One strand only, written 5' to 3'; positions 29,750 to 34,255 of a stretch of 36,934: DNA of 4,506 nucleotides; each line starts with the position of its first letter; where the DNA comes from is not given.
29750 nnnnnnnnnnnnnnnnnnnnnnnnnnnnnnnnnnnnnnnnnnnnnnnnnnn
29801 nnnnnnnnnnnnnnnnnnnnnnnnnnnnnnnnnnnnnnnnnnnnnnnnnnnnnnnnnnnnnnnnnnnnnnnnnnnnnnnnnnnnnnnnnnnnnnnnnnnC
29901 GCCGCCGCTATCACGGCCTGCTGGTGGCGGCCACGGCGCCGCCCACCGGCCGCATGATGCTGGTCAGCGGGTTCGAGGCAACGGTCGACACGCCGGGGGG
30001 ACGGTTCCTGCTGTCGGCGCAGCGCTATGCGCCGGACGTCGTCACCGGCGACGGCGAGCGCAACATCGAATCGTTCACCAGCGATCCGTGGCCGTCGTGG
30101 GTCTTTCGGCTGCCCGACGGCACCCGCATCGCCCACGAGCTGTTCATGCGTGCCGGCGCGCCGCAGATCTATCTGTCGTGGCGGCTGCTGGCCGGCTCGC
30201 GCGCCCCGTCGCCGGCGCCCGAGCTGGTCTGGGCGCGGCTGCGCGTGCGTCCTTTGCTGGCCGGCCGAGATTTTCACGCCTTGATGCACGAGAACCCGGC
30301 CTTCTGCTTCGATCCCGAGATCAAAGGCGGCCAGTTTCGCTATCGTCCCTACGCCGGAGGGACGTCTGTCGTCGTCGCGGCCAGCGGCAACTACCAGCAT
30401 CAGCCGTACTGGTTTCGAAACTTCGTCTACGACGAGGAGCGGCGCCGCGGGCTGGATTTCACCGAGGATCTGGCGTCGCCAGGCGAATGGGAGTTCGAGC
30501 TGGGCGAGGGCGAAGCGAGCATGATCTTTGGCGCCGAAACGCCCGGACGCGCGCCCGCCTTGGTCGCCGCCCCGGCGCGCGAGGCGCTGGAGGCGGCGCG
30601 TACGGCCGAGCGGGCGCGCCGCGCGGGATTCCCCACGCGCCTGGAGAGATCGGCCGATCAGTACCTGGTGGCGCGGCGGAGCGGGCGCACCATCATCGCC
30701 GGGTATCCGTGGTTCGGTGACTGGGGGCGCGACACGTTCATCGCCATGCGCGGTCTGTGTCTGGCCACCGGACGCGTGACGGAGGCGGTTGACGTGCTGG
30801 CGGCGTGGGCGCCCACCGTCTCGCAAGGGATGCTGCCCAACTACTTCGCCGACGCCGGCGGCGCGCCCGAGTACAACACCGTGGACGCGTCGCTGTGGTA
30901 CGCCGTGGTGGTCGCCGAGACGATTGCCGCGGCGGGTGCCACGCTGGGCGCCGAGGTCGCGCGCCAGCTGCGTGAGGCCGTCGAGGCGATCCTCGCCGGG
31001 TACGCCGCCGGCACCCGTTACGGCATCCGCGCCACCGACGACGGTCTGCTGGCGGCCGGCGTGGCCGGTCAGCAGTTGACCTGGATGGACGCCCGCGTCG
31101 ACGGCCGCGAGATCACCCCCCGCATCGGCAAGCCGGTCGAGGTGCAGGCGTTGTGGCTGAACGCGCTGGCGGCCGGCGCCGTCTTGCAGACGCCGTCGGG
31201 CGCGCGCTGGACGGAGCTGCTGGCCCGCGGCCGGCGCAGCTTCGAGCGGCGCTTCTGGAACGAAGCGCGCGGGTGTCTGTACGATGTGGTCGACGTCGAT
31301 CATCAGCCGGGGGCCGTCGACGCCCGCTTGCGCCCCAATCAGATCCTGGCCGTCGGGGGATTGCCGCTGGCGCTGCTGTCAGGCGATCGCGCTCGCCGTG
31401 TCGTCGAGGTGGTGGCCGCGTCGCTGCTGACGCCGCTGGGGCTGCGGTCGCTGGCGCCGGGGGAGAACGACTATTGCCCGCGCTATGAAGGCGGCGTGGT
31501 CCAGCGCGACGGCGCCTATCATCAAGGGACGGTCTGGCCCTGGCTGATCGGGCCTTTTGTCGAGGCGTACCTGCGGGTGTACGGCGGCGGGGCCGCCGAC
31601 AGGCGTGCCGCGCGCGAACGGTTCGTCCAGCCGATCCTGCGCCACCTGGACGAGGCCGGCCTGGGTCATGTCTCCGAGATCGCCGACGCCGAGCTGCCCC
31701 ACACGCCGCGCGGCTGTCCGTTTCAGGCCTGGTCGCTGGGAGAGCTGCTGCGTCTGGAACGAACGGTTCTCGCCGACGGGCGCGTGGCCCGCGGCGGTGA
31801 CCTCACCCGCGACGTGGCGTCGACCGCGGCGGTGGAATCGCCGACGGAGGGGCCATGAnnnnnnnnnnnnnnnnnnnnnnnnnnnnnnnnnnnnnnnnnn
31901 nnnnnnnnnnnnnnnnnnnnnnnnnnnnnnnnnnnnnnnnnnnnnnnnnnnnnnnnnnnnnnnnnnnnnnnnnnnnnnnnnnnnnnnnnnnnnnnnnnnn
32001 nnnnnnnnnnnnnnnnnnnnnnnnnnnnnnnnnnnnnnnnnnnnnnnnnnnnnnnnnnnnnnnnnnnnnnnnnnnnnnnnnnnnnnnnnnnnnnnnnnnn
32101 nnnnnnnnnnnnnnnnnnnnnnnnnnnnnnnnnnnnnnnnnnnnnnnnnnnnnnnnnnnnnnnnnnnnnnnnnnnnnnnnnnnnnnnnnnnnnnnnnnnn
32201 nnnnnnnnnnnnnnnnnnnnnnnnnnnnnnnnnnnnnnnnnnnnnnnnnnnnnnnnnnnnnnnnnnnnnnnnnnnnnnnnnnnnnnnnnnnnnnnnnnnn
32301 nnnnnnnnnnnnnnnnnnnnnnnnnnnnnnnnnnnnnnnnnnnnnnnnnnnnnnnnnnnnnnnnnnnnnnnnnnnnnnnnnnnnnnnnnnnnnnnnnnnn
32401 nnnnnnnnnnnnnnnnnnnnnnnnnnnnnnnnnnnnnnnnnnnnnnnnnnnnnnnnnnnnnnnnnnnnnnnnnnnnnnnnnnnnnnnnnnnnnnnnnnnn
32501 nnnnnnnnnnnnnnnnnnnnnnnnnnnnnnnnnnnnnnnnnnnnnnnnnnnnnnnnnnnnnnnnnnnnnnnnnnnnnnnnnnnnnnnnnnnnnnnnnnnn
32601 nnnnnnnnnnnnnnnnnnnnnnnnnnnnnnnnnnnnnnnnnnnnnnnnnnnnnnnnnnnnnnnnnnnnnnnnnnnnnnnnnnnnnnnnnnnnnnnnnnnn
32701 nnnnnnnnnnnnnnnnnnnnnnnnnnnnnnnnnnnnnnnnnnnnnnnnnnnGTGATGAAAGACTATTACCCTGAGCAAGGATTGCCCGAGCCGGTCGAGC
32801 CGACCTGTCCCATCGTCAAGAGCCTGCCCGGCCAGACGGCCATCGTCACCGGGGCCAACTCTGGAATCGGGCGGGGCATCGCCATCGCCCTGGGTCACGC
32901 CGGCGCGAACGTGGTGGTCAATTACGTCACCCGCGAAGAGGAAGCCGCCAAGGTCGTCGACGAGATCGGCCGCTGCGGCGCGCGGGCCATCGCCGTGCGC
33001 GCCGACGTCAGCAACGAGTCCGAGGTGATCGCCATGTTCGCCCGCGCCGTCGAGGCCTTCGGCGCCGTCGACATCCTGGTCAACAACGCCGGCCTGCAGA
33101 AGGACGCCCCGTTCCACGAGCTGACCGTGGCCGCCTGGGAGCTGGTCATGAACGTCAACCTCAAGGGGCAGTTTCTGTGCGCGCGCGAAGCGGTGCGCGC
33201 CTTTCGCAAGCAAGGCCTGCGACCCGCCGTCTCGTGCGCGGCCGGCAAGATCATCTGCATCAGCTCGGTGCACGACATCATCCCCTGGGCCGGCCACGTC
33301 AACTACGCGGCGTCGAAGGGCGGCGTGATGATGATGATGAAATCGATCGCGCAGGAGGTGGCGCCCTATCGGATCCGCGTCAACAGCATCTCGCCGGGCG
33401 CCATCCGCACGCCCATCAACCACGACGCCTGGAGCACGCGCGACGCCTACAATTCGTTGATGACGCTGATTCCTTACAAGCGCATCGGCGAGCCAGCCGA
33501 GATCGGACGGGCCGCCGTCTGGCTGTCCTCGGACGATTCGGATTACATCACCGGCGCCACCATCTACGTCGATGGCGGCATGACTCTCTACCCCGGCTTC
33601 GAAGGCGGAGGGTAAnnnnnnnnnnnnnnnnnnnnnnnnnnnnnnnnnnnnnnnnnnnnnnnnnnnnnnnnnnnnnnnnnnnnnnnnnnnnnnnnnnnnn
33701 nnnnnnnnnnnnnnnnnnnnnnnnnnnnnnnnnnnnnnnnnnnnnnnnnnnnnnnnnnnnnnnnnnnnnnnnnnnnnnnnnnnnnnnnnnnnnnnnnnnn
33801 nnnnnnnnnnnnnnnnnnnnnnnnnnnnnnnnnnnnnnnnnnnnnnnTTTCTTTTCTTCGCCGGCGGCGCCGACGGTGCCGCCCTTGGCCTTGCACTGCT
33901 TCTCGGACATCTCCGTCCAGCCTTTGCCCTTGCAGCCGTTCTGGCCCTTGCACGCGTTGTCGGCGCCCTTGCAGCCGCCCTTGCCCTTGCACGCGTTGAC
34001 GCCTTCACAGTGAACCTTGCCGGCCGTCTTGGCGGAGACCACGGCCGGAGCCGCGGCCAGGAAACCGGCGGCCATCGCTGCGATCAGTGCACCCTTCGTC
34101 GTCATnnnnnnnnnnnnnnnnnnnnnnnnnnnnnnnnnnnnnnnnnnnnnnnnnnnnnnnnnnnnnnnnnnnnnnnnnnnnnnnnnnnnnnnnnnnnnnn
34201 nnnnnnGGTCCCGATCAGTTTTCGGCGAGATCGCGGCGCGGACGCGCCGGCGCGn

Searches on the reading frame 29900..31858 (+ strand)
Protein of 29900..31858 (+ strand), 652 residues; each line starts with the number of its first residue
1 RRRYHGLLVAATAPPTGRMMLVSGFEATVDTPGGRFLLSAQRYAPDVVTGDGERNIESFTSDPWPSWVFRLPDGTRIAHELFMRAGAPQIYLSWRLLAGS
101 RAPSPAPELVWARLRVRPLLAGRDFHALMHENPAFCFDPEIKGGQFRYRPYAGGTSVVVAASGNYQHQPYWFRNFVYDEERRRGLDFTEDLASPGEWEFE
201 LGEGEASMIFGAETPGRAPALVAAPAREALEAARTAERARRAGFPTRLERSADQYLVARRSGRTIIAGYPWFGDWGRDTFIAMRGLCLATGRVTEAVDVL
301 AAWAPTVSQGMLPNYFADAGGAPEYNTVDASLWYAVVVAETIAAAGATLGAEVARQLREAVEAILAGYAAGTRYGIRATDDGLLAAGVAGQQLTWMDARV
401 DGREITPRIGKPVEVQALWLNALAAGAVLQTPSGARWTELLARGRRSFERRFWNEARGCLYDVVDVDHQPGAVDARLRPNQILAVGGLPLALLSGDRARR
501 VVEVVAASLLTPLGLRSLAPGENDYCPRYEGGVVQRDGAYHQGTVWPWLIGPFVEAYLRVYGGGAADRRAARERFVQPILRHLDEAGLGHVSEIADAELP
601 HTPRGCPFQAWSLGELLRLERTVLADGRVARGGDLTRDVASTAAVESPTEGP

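Call 43: search_protein_families(library=pfam, proteins=[window:29900-31858:+], max_evalue=1)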
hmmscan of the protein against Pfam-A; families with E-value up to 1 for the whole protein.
window:29900-31858:+ (652 aa): 3 families
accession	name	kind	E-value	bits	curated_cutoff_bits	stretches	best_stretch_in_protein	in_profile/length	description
PF06202.20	GDE_C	-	2.1e-104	349.8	21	1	251-618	2-367/367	Amylo-alpha-1,6-glucosidase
PF12439.13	GDE_N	-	1.7e-49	168.7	27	1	2-206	23-217/219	Glycogen debranching enzyme N terminal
PF22422.2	MGH1-like_GH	-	0.00026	21.1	27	1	425-549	188-300/356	Mannosylglycerate hydrolase MGH1-like glycoside hydrolase domain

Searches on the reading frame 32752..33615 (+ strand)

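Call 43: search_protein_families(library=pfam, proteins=[window:32752-33615:+], max_evalue=1)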
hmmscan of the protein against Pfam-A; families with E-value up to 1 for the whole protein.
window:32752-33615:+ (287 aa): 7 families
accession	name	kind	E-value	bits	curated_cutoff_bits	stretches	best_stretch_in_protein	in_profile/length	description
PF13561.12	adh_short_C2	-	3.6e-65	220.3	27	1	34-278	1-236/236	Enoyl-(Acyl carrier protein) reductase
PF00106.31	adh_short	-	5.2e-56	189.7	26.6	1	28-229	1-193/195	short chain dehydrogenase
PF08659.16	KR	-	7.8e-14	52.4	22.6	1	29-188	2-152/180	KR domain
PF23441.1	SDR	-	0.00016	21.6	27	1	27-228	7-204/258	SDR-like rossmann domain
PF04312.18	DUF460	-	0.0059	16.8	28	1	29-102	30-100/135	Protein of unknown function (DUF460)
PF08029.16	HisG_C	-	0.073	13.6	23.5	1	54-82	40-68/73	HisG, C-terminal domain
PF01370.27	Epimerase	-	0.18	11.6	20.9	1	31-116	2-74/240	NAD dependent epimerase/dehydratase family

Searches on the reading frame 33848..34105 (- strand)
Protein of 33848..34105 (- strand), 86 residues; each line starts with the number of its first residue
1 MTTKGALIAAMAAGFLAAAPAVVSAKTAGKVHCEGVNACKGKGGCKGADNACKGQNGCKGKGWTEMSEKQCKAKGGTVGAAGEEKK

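Call 43: search_protein_families(library=pfam, proteins=[window:33848-34105:-], max_evalue=1)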
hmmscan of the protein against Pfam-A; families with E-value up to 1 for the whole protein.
window:33848-34105:- (86 aa): 1 family
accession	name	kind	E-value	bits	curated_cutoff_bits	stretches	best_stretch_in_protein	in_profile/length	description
PF24646.2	DUF7640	-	0.028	15.1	28.1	1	17-73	44-98/121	Domain of unknown function (DUF7640)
